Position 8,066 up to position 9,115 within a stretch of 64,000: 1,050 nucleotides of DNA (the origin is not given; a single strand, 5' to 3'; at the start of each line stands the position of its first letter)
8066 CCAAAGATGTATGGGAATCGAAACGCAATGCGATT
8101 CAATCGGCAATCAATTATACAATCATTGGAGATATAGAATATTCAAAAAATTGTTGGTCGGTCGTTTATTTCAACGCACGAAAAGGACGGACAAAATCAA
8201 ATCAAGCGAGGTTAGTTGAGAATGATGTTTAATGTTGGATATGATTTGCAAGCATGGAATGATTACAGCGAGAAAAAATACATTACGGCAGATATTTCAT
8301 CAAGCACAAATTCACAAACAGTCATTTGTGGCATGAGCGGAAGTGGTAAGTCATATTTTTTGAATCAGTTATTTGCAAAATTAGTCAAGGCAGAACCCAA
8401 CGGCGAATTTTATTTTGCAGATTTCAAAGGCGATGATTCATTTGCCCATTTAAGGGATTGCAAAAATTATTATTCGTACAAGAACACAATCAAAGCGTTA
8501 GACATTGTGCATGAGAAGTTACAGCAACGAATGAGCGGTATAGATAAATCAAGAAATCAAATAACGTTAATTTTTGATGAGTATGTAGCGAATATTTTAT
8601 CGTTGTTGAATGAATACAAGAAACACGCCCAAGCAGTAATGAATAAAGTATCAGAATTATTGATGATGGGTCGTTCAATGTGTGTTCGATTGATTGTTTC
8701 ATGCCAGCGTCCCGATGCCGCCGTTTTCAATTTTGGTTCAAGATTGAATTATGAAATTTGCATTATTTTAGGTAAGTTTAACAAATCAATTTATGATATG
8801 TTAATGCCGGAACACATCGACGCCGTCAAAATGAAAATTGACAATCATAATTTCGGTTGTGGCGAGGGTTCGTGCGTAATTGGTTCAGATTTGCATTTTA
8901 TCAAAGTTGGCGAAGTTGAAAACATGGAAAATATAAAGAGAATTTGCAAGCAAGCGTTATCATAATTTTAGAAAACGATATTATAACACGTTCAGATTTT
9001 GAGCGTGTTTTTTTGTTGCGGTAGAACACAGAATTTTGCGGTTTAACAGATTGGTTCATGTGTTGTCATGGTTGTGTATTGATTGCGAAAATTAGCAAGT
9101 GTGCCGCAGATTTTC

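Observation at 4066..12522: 8.4-kb integrative element in tRNA-Pro(CGG) with a perfect 17-bp att duplication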

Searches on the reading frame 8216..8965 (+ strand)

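Call 8: search_protein_families(library=pfam, proteins=[window:8216-8965:+], max_evalue=0.1)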
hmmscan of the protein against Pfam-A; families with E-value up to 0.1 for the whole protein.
window:8216-8965:+ (249 aa): 19 families
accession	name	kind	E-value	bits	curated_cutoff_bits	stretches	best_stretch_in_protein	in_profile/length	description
PF01580.24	FtsK_SpoIIIE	-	2.1e-05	24.5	24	1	21-111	29-125/221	FtsK/SpoIIIE family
PF01637.24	ATPase_2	-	0.00012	22.4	33.2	1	22-144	10-138/225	ATPase domain predominantly from Archaea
PF13401.12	AAA_22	-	0.00062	20.5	27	1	31-80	4-51/130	AAA domain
PF04665.18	Pox_A32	-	0.00069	19.6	22.8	1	34-183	15-155/242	Poxvirus A32 protein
PF03193.22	RsgA_GTPase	-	0.00078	19.7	30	1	7-55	82-129/174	RsgA GTPase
PF19044.6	P-loop_TraG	-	0.0017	17.5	25.8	1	29-58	26-55/413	TraG P-loop domain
PF25199.1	nSTAND_NTPase5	-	0.0018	18.6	34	1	27-118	36-128/145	Novel STAND NTPase 5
PF13173.12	AAA_14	-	0.0035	17.8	27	1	35-122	5-70/129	AAA domain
PF24883.2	NPHP3_N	-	0.0051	17.4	24.8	1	28-129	18-118/164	Nephrocystin 3, N-terminal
PF01935.23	DUF87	-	0.0071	16.9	23.2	1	34-72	25-62/220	Helicase HerA, central domain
PF00005.33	ABC_tran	-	0.01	16.8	25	1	31-145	10-106/137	ABC transporter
PF13191.12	AAA_16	-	0.012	16.5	32.6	1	31-83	23-64/167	AAA ATPase domain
PF13555.12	AAA_29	-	0.012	15.8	27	1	26-50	16-40/61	P-loop containing region of AAA domain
PF19975.5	DO-GTPase1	-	0.012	15.4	27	1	36-74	1-37/271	Double-GTPase 1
PF00910.28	RNA_helicase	-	0.014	16.3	21.5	1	36-69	2-37/105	RNA helicase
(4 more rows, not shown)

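Call 9: search_protein_families(library=phrogs, proteins=[window:8216-8965:+], max_evalue=0.01)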
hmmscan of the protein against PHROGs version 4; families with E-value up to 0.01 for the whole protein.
window:8216-8965:+ (249 aa): 4 families
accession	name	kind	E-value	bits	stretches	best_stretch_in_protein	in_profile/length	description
phrog_1358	-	moron, auxiliary metabolic gene and host takeover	1.8e-15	56.6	1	31-172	602-759/1382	FtsK/SpoIIIE-like protein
phrog_2666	-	head and packaging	6.1e-09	36.1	1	21-167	310-466/555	terminase large subunit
phrog_7035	-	unknown function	2e-07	30.8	1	18-78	197-257/969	-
phrog_3551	-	moron, auxiliary metabolic gene and host takeover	0.0007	18.7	1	36-171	440-587/758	FtsK/SpoIIIE-like protein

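Call 96: search_protein_families(library=ncbifam, proteins=[window:8222-8965:+], max_evalue=0.01)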
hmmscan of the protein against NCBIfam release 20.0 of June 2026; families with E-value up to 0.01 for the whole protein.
window:8222-8965:+ (247 aa): 7 families
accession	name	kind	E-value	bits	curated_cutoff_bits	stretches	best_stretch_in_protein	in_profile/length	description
TIGR00929.1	VirB4_CagE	subfamily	1.5e-05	23.4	643.1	1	30-70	437-477/792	VirB4 family type IV secretion/conjugal transfer ATPase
TIGR03924.1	T7SS_EccC_a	equivalog_domain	6.3e-05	21.9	509.15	1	34-80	454-502/673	type VII secretion protein EccCa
TIGR03928.1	T7_EssCb_Firm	equivalog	0.00021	19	778.4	1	24-162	1090-1232/1296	type VII secretion protein EssC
TIGR03925.1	T7SS_EccC_b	equivalog_domain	0.0018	16.7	346.55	0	22-115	353-450/564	type VII secretion protein EccCb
TIGR02746.1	TraC-F-type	equivalog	0.0026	15.7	567.05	0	28-53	428-453/800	type IV secretion system protein TraC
NF041214.1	plasmid_TraB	equivalog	0.0066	15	800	0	21-198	238-422/639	plasmid transfer protein TraB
NF045971.1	conju_CD1110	equivalog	0.0086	14.4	325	0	18-52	403-437/752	VirB4-like conjugal transfer ATPase, CD1110 family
